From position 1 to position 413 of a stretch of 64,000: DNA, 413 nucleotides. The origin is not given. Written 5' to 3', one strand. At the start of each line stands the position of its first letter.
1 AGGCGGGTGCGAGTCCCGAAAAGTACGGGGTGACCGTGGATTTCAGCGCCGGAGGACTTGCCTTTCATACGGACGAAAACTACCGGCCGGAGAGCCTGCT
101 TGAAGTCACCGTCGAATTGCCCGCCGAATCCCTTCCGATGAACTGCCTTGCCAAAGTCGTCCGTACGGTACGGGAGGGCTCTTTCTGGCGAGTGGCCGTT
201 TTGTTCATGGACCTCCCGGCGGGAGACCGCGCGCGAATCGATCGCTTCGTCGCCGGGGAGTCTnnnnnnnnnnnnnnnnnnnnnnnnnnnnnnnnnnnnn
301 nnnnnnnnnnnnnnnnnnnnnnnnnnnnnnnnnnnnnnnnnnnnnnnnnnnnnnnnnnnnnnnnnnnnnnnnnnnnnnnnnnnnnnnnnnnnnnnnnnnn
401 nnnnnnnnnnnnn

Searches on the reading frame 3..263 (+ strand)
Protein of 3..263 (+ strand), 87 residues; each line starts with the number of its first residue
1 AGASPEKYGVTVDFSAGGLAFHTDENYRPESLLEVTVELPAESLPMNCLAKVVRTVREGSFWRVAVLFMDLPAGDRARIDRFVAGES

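Call 10: search_protein_families(library=pfam, proteins=[window:3-263:+], max_evalue=0.01)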
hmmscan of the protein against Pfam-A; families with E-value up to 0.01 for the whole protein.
window:3-263:+ (87 aa): 1 family
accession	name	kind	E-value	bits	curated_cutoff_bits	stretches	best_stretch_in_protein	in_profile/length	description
PF07238.19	PilZ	-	4.5e-13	49.8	22.5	1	9-84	25-101/102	PilZ domain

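Call 12: search_protein_families(library=ncbifam, proteins=[window:3-263:+], max_evalue=0.001)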
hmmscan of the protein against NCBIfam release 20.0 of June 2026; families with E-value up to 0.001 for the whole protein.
window:3-263:+ (87 aa): 1 family
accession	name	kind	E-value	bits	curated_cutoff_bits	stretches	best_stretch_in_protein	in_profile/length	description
TIGR02266.1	gmx_TIGR02266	paralog_domain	1.4e-08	34.8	68.7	1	9-84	19-96/96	TIGR02266 family protein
